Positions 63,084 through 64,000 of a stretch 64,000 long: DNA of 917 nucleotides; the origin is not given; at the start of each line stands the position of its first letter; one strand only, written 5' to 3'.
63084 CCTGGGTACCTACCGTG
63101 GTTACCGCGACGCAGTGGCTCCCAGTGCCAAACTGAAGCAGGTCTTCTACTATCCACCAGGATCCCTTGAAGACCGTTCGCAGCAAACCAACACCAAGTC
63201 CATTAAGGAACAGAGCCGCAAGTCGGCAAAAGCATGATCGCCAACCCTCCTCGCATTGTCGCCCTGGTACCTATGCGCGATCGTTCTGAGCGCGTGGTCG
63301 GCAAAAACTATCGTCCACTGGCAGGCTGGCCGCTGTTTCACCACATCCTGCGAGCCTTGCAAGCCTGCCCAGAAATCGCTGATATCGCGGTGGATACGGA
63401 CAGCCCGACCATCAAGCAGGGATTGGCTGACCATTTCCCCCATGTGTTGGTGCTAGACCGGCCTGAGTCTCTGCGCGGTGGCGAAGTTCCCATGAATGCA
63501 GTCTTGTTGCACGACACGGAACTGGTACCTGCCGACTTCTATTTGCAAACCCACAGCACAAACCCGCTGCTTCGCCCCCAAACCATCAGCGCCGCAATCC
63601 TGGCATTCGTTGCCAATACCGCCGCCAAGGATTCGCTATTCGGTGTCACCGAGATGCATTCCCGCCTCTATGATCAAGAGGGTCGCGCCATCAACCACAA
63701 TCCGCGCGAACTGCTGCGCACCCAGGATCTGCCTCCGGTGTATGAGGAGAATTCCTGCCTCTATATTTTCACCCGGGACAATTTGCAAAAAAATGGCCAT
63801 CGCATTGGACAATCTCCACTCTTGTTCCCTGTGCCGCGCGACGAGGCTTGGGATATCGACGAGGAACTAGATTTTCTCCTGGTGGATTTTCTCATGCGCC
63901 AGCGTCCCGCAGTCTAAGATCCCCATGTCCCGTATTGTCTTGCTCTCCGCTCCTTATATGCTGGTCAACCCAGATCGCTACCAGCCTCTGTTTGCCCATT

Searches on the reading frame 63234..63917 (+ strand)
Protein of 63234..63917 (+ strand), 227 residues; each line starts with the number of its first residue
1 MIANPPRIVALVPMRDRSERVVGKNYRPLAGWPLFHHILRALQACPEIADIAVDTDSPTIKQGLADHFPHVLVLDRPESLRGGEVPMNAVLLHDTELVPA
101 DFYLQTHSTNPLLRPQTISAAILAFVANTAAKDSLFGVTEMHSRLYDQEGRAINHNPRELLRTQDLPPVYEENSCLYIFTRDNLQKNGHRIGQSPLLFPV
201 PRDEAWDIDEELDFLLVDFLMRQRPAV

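Call 10: search_protein_families(library=pfam, proteins=[window:63234-63917:+], max_evalue=0.001)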
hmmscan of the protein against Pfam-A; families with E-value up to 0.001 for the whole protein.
window:63234-63917:+ (227 aa): 1 family
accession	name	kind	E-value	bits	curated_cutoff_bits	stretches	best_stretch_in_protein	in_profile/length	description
PF02348.25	CTP_transf_3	-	1.2e-22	81.3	22.6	1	9-177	1-170/217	Cytidylyltransferase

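Call 14: search_protein_families(library=ncbifam, proteins=[window:63234-63917:+], max_evalue=0.01)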
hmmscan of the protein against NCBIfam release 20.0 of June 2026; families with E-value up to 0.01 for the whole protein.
window:63234-63917:+ (227 aa): 5 families
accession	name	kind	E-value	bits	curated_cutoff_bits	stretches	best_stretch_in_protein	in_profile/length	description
TIGR03584.1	PseF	equivalog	1.2e-12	47.9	205.7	1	9-220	1-219/222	pseudaminic acid cytidylyltransferase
NF003952.0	PRK05450.1-5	subfamily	6.2e-08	32.1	193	1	7-144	2-130/250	3-deoxy-manno-octulosonate cytidylyltransferase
NF009905.0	PRK13368.1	subfamily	3.4e-06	26.6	255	1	8-130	3-119/243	3-deoxy-manno-octulosonate cytidylyltransferase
NF003950.0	PRK05450.1-3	subfamily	1.8e-05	24.2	234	1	9-132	4-124/248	3-deoxy-manno-octulosonate cytidylyltransferase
NF003948.0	PRK05450.1-1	equivalog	0.00055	19.2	281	1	8-125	6-120/248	3-deoxy-manno-octulosonate cytidylyltransferase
